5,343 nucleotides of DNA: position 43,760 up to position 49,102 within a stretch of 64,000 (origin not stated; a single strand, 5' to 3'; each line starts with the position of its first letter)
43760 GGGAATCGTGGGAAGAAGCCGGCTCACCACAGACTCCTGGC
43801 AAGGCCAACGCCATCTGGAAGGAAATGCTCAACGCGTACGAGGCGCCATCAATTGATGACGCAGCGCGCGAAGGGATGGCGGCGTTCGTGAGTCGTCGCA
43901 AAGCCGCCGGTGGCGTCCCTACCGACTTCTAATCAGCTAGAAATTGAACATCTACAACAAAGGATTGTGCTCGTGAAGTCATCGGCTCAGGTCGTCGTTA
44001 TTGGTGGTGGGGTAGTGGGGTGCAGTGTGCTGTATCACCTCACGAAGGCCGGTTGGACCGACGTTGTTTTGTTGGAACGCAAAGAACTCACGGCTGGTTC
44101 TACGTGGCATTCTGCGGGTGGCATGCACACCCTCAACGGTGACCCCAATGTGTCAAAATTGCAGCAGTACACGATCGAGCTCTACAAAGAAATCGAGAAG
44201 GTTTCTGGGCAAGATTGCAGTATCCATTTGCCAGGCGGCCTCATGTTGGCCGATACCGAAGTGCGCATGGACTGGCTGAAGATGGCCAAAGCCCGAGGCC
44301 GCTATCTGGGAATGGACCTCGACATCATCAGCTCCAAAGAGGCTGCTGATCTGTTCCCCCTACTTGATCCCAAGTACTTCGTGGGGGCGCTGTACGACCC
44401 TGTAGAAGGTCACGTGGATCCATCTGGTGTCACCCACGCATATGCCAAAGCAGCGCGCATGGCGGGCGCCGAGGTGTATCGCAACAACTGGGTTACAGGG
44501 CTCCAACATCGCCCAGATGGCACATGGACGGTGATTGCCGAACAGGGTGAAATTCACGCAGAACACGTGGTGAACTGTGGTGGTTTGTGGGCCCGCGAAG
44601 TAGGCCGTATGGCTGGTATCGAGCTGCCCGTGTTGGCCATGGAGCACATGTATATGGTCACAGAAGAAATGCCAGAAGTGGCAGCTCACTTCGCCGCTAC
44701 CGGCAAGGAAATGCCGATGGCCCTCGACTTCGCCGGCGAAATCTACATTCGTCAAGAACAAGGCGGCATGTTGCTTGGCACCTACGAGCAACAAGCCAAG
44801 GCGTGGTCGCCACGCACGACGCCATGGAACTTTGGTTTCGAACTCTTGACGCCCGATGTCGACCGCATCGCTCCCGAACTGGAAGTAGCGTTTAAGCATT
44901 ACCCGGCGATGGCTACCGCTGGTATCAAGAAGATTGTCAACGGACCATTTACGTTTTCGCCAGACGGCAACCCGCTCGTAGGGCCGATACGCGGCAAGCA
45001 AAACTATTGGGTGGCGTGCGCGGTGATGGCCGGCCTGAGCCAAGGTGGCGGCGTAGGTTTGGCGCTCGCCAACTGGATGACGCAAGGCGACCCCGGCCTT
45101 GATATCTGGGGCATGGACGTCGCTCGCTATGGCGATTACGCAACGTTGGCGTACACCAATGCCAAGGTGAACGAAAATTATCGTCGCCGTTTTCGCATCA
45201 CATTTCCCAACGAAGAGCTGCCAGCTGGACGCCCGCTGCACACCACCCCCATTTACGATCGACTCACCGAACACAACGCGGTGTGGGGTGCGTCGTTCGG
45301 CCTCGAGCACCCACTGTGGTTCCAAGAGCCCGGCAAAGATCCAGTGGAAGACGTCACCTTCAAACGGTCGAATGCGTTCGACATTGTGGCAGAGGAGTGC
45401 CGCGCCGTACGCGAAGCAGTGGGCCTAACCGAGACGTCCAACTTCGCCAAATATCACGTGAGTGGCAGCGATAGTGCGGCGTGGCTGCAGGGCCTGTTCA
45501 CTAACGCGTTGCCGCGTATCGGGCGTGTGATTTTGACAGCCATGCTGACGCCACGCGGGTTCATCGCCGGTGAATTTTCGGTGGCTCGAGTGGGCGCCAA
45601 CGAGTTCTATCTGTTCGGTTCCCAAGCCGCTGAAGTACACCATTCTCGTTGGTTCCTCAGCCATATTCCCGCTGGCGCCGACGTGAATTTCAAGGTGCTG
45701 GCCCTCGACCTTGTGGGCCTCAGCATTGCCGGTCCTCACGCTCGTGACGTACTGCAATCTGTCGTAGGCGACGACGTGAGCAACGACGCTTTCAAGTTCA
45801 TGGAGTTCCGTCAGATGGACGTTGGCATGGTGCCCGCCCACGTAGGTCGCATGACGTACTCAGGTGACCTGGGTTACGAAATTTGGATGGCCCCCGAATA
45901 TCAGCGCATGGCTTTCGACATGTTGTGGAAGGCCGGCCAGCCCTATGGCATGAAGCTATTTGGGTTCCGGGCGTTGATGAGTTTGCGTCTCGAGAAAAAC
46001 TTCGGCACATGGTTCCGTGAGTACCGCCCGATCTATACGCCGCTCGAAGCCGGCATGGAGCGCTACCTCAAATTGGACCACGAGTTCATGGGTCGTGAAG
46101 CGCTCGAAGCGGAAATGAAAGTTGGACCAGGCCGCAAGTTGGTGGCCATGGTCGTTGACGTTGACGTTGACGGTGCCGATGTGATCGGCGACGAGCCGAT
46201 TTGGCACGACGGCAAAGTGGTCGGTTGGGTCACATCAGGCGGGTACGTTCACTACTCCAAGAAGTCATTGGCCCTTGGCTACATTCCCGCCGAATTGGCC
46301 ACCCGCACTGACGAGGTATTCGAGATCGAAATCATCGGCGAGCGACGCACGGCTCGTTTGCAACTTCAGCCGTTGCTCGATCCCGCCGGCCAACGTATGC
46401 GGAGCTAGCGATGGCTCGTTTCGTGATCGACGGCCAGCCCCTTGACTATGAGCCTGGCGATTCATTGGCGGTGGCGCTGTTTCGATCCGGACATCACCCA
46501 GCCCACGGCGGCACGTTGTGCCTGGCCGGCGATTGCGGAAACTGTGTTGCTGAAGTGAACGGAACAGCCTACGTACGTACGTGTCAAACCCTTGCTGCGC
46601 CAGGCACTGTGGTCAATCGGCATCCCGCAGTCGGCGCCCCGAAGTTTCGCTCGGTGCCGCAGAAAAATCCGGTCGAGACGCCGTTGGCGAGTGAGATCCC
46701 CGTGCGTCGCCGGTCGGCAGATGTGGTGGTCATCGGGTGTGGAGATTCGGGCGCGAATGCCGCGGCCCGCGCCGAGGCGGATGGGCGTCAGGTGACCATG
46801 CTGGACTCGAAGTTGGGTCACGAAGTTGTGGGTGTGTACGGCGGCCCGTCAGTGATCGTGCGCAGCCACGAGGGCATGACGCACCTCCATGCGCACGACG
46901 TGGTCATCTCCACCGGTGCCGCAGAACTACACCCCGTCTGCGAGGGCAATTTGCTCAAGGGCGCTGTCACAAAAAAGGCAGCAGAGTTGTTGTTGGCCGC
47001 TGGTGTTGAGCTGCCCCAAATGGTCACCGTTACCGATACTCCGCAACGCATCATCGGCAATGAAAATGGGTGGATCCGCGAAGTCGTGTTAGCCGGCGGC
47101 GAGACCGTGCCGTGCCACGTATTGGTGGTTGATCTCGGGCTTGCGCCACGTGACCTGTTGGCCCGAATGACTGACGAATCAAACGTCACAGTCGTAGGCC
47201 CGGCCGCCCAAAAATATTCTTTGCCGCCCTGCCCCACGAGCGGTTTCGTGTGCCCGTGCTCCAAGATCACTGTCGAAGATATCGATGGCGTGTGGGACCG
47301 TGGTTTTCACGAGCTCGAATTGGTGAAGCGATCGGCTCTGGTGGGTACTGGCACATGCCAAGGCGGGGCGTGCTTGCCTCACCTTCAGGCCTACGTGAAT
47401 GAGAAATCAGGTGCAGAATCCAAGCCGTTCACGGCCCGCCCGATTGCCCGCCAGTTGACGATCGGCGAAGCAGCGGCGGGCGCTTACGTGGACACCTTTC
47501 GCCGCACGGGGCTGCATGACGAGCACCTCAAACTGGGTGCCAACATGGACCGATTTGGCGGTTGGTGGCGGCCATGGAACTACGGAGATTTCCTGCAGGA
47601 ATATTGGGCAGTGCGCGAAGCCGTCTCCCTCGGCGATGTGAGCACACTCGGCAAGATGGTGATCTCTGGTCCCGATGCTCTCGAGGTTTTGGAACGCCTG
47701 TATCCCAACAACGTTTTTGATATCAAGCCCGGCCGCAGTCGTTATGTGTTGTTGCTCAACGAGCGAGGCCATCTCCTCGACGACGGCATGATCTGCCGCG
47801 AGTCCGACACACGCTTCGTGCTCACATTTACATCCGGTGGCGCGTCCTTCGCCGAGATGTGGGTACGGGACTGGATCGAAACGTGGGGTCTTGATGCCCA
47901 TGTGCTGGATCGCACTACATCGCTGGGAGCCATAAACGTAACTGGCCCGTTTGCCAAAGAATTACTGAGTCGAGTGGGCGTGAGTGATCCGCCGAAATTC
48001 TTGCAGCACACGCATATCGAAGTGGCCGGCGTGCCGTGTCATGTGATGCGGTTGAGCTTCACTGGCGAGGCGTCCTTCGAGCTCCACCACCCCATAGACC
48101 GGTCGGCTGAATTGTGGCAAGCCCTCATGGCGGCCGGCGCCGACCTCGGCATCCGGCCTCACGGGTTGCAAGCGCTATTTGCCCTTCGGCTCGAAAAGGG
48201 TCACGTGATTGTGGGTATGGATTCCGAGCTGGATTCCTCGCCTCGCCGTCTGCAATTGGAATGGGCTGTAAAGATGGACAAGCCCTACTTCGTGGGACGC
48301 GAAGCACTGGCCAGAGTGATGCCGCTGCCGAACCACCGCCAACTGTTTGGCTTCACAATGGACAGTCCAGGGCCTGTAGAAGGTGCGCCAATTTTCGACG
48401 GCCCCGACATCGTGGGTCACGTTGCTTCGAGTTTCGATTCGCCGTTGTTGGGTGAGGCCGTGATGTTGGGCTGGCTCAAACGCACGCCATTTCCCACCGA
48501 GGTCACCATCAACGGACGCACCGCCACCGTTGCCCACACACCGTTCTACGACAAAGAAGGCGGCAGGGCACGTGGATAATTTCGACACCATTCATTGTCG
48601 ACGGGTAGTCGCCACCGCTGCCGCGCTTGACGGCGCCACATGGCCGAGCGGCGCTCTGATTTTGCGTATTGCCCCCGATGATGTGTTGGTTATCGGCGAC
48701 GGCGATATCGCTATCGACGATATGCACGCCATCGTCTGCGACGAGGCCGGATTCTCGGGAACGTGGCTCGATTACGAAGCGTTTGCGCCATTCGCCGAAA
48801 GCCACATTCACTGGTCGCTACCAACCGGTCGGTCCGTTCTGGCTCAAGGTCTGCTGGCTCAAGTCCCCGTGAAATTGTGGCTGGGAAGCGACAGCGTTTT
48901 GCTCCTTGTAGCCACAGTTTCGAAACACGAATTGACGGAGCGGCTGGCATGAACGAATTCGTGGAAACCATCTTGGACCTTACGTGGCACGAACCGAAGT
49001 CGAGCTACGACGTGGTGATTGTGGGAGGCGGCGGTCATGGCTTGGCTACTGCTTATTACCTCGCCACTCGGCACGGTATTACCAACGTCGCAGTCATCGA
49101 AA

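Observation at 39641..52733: Candidate aerobic quaternary-amine N-demethylation island combining an MttB-family methyltransferase with O2-dependent demethylases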

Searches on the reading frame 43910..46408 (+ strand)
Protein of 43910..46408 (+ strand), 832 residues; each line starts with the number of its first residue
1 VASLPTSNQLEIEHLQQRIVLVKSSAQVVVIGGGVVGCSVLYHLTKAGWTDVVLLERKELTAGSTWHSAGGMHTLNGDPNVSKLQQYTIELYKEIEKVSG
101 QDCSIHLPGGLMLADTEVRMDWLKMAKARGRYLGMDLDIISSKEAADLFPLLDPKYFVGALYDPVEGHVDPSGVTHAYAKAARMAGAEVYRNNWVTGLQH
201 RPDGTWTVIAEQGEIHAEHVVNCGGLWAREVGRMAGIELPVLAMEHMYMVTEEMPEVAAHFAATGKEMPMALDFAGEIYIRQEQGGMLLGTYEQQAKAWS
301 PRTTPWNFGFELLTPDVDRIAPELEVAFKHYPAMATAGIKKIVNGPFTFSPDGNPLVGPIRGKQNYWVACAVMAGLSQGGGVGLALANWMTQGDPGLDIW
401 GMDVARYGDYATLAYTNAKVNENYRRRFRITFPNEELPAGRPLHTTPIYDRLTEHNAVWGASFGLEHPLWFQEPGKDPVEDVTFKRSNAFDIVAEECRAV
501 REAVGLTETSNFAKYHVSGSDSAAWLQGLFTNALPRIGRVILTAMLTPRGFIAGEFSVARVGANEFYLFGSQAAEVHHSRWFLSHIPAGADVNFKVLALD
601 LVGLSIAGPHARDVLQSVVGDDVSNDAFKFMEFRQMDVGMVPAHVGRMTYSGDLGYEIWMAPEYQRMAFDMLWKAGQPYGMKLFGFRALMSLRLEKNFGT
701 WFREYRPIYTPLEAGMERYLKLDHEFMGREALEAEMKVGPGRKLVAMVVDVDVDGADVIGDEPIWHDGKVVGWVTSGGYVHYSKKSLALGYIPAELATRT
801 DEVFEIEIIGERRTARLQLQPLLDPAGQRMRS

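Call 5: search_protein_families(library=pfam, proteins=[window:43910-46408:+], max_evalue=0.01)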
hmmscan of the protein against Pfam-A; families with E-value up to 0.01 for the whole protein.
window:43910-46408:+ (832 aa): 9 families
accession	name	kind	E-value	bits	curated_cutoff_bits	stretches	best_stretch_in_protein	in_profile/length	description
PF01266.30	DAO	-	1.8e-68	232.1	27.9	1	28-389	2-353/353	FAD dependent oxidoreductase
PF01571.26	GCV_T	-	4.8e-59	200.1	25.6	1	449-718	2-254/255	Aminomethyltransferase folate-binding domain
PF08669.17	GCV_T_C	-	9.8e-17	61.1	25.9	1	742-824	1-80/80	Glycine cleavage T-protein C-terminal barrel domain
PF16350.10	FAO_M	-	4.9e-14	52.7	27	1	393-445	2-55/56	FAD dependent oxidoreductase central domain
PF13454.12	NAD_binding_9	-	0.00022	21.7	21.8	0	29-76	1-52/155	FAD-NAD(P)-binding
PF00890.30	FAD_binding_2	-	0.00029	20.6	20.4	1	28-105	2-76/414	FAD binding domain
PF07992.20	Pyr_redox_2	-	0.00074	19.5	26.1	0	17-58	134-174/291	Pyridine nucleotide-disulphide oxidoreductase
PF01494.25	FAD_binding_3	-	0.0027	17.4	22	0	178-241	106-173/349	FAD binding domain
PF13450.12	NAD_binding_8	-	0.0055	17.4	21.9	0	30-68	1-40/68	NAD(P)-binding Rossmann-like domain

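Call 7: search_protein_families(library=ncbifam, proteins=[window:43910-46408:+], max_evalue=0.01)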
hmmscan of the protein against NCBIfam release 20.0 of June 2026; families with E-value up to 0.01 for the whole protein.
window:43910-46408:+ (832 aa): 34 families (the best 25 are shown)
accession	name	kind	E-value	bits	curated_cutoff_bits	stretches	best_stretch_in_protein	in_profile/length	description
TIGR01372.1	soxA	subfamily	7.7e-49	166.3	1164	1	492-831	645-995/996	sarcosine oxidase subunit alpha family protein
NF001567.0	PRK00389.1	subfamily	1.6e-39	135.9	300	1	490-823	31-353/359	glycine cleavage system aminomethyltransferase GcvT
TIGR00528.1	gcvT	equivalog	1.4e-35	122.9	235.85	1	491-808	30-345/362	glycine cleavage system aminomethyltransferase GcvT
NF053776.1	TmaoDeMthMsil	equivalog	4.1e-35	121.5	1100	1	495-831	420-762/763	trimethylamine N-oxide demethylase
TIGR02352.1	thiamin_ThiO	equivalog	1.8e-25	89.8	250.8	1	28-255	1-228/351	glycine oxidase ThiO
NF010093.0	PRK13579.1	equivalog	5.3e-23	81.4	459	1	495-821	43-362/371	glycine cleavage system aminomethyltransferase GcvT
NF008425.0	PRK11259.1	equivalog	4.7e-22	78.4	257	1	25-407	4-375/377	N-methyl-L-tryptophan oxidase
NF009133.0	PRK12486.1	equivalog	1.7e-19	70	410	1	488-795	39-342/369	dimethylsulfoniopropionate demethylase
TIGR01373.1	soxB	subfamily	9.8e-17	60.9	529.45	1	23-395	28-387/407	sarcosine oxidase subunit beta family protein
NF008726.1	PRK11728.1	equivalog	6.9e-16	58.1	299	1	27-239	2-213/389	L-2-hydroxyglutarate oxidase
NF033460.1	glycerol3P_ox_II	equivalog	3.6e-15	56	460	1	27-238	3-218/361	type 2 glycerol-3-phosphate oxidase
TIGR03377.1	glycerol3P_GlpA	equivalog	7.7e-15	54.4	552.8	1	27-245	1-221/530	anaerobic glycerol-3-phosphate dehydrogenase subunit GlpA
TIGR03364.1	HpnW_proposed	hypoth_equivalog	1.2e-14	54.2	285.1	1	27-225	2-194/365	TIGR03364 family FAD-dependent oxidoreductase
NF008313.0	PRK11101.1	equivalog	3.4e-14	52.3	425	1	24-241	7-226/548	anaerobic glycerol-3-phosphate dehydrogenase subunit A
NF050086.1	pipecolate_AmaA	exception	2.7e-13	49.4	600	1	21-223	21-232/425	L-pipecolate oxidase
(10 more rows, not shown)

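Call 45: search_solved_structures(query=window:43910-46408:+, max_evalue=1e-10)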
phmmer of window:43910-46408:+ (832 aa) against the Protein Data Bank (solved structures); distinct sequences matched with E-value up to 1e-10: 27.
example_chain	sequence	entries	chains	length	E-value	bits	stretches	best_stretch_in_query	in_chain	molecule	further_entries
5l46_A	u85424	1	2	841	9.7e-185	619.2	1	23-826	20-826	Dimethylglycine dehydrogenase, mitochondrial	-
4p9s_A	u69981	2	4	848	1.7e-183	615.1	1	23-824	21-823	Dimethylglycine dehydrogenase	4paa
4pab_A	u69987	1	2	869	1.7e-182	611.7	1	23-824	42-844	Dimethylglycine dehydrogenase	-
1pj5_A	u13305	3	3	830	1.4e-92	314.3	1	24-831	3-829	N,N-dimethylglycine oxidase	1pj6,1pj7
3gsi_A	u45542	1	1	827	1.2e-91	311.2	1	27-831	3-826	N,N-dimethylglycine oxidase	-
1vrq_A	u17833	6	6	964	3.3e-29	104.7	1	491-829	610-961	Sarcosine oxidase alpha subunit | Subunit alpha of sarcosine oxidase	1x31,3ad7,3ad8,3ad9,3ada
1yx2_A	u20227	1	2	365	4.1e-28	101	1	488-809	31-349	Aminomethyltransferase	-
1y56_B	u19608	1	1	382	1.1e-26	96.3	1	24-407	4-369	sarcosine oxidase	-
2gag_A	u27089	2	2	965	1.3e-24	89.4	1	492-778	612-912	heterotetrameric sarcosine oxidase alpha-subunit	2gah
9q5a_A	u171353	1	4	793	1e-23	86.5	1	493-832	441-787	Trimethylamine N-oxide Demethylase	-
9q59_A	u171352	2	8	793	1e-23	86.5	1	493-832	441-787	trimethylamine N-oxide demethylase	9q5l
1v5v_A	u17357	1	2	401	2.7e-23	85.1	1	488-826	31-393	aminomethyltransferase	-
1woo_A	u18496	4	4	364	5.6e-22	80.8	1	490-793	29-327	Aminomethyltransferase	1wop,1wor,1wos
5fjm_A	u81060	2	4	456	1.5e-16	62.8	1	23-244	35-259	L-AMINO ACID DEAMINASE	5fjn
3a8i_A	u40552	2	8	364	3.5e-13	51.7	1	495-750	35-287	Aminomethyltransferase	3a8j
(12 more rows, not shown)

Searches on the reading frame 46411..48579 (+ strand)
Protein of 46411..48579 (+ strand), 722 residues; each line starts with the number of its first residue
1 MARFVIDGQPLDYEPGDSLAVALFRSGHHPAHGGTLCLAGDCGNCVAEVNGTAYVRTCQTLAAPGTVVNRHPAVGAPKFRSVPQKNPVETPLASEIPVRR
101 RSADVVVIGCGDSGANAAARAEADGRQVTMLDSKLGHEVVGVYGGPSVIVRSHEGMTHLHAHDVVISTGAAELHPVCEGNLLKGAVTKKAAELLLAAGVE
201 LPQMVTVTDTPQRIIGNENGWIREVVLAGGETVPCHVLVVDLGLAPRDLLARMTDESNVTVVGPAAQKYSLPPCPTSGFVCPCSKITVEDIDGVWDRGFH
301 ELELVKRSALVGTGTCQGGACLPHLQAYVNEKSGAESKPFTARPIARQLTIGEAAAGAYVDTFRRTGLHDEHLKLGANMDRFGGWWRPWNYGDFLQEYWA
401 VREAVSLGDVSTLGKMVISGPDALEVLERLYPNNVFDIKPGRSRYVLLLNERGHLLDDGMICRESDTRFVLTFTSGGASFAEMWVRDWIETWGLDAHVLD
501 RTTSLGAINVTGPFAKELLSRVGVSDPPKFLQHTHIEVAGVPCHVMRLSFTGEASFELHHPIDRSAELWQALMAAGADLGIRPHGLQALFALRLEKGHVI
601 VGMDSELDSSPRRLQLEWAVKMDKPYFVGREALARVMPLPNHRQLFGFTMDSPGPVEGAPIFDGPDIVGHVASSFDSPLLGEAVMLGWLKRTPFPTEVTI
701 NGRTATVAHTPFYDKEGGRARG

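Call 5: search_protein_families(library=pfam, proteins=[window:46411-48579:+], max_evalue=0.01)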
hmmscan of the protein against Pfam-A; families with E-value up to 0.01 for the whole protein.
window:46411-48579:+ (722 aa): 7 families
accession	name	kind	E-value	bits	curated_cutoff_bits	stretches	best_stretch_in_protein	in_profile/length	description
PF01571.26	GCV_T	-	1.5e-67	227.9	25.6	1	368-619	1-255/255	Aminomethyltransferase folate-binding domain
PF13510.11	Fer2_4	-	1.3e-11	44.9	22.8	1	3-70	5-79/82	2Fe-2S iron-sulfur cluster binding domain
PF08669.17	GCV_T_C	-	2e-09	37.7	25.9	1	643-714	1-80/80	Glycine cleavage T-protein C-terminal barrel domain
PF04324.20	Fer2_BFD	-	3.7e-06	27.6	26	1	280-331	2-50/50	BFD-like [2Fe-2S] binding domain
PF07992.20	Pyr_redox_2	-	2e-05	24.6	26.1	0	104-141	2-37/291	Pyridine nucleotide-disulphide oxidoreductase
PF17806.6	SO_alpha_A3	-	0.00011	22.9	23.1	1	279-356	5-85/87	Sarcosine oxidase A3 domain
PF01262.27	AlaDh_PNT_C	-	0.00021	21.2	23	1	85-168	12-99/214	Alanine dehydrogenase/PNT, C-terminal domain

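Call 7: search_protein_families(library=ncbifam, proteins=[window:46411-48579:+], max_evalue=0.01)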
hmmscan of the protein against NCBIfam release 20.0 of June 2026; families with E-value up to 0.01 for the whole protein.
window:46411-48579:+ (722 aa): 12 families
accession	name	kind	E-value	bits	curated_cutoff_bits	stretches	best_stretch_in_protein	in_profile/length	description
TIGR01372.1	soxA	subfamily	1.4e-77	261.4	1164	1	275-721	513-995/996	sarcosine oxidase subunit alpha family protein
NF001567.0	PRK00389.1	subfamily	4.6e-60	203.5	300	1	363-715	3-355/359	glycine cleavage system aminomethyltransferase GcvT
NF053776.1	TmaoDeMthMsil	equivalog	4e-52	177.7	1100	1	358-720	380-761/763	trimethylamine N-oxide demethylase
TIGR00528.1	gcvT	equivalog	1.6e-45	155.6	235.85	1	364-690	2-331/362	glycine cleavage system aminomethyltransferase GcvT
NF010093.0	PRK13579.1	equivalog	9.8e-44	149.6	459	1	363-693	9-338/371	glycine cleavage system aminomethyltransferase GcvT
NF009133.0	PRK12486.1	equivalog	1.4e-23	83.4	410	1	395-699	45-349/369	dimethylsulfoniopropionate demethylase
NF047633.1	SyrngDmethDesA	equivalog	2.5e-13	49.3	800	1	389-604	31-255/453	syringate O-demethylase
NF047885.1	VanMgalDeMLigM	equivalog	1.2e-10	40.9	580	1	390-602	31-254/461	vanillate/3-O-methylgallate O-demethylase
TIGR02032.1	GG-red-SF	subfamily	0.00033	20.4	158.8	1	104-134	2-32/297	geranylgeranyl reductase family protein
NF005511.0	PRK07121.1-4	equivalog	0.0004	19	466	1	100-134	18-52/553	FAD-binding protein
TIGR03377.1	glycerol3P_GlpA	equivalog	0.0017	17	552.8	1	277-327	420-471/530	anaerobic glycerol-3-phosphate dehydrogenase subunit GlpA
NF006130.0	PRK08274.1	equivalog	0.006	15.4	369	1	101-133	4-36/467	FAD-dependent tricarballylate dehydrogenase TcuA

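Call 46: search_solved_structures(query=window:46411-48579:+, max_evalue=1e-10)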
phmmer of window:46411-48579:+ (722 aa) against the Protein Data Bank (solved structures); distinct sequences matched with E-value up to 1e-10: 17.
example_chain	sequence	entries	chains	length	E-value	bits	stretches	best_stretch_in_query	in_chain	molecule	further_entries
2gag_A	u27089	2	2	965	9e-51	176.2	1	287-720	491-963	heterotetrameric sarcosine oxidase alpha-subunit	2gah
1vrq_A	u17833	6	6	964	3.6e-50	174.2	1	287-662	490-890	Sarcosine oxidase alpha subunit | Subunit alpha of sarcosine oxidase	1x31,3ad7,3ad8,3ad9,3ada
1woo_A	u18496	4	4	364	1.2e-39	139.4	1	364-691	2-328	Aminomethyltransferase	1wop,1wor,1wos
1yx2_A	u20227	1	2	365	2.9e-36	128.2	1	363-713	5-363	Aminomethyltransferase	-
1pj5_A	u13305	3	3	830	2e-34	122.1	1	396-722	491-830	N,N-dimethylglycine oxidase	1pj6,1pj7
5l46_A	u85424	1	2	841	6.3e-34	120.5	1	395-675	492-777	Dimethylglycine dehydrogenase, mitochondrial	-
3gsi_A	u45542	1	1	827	2.5e-33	118.5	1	396-722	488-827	N,N-dimethylglycine oxidase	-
1v5v_A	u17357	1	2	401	6.2e-33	117.2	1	363-715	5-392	aminomethyltransferase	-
4pab_A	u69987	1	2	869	2.6e-32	115.1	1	384-673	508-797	Dimethylglycine dehydrogenase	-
4p9s_A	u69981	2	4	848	3.1e-32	114.9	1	395-674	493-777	Dimethylglycine dehydrogenase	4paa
9q5a_A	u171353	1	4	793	2.5e-27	98.6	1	363-689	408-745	Trimethylamine N-oxide Demethylase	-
9q59_A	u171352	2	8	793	2.7e-27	98.6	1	363-689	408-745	trimethylamine N-oxide demethylase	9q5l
1vlo_A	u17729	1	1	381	4.2e-27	97.9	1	364-689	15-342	Aminomethyltransferase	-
3a8i_A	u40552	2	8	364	5.8e-27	97.4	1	364-689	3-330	Aminomethyltransferase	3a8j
3gir_A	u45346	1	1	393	1.7e-26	95.9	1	363-698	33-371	Aminomethyltransferase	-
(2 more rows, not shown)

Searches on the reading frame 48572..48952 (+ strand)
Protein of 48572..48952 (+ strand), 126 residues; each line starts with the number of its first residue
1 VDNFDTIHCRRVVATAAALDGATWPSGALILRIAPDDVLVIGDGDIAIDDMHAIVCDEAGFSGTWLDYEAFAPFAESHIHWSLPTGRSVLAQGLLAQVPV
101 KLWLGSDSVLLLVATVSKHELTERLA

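Call 5: search_protein_families(library=pfam, proteins=[window:48572-48952:+], max_evalue=0.01)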
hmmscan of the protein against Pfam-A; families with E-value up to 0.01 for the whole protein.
window:48572-48952:+ (126 aa): 0 families

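Call 7: search_protein_families(library=ncbifam, proteins=[window:48572-48952:+], max_evalue=0.01)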
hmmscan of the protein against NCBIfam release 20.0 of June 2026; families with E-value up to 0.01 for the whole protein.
window:48572-48952:+ (126 aa): 0 families

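Call 55: search_solved_structures(query=A2, max_evalue=10, show_alignments=1)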
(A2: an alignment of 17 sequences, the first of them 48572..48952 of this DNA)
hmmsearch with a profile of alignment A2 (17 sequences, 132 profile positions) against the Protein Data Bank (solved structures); distinct sequences matched with E-value up to 10: 3.
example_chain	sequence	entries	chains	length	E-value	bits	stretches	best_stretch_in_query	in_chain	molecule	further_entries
4ghb_A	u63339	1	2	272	0.082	16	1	36-69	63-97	hypothetical protein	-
3q9p_A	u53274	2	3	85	0.35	14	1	29-70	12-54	Heat shock protein beta-1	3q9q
6zzd_C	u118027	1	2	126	1.3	12.1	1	79-116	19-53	MB_CRS6-13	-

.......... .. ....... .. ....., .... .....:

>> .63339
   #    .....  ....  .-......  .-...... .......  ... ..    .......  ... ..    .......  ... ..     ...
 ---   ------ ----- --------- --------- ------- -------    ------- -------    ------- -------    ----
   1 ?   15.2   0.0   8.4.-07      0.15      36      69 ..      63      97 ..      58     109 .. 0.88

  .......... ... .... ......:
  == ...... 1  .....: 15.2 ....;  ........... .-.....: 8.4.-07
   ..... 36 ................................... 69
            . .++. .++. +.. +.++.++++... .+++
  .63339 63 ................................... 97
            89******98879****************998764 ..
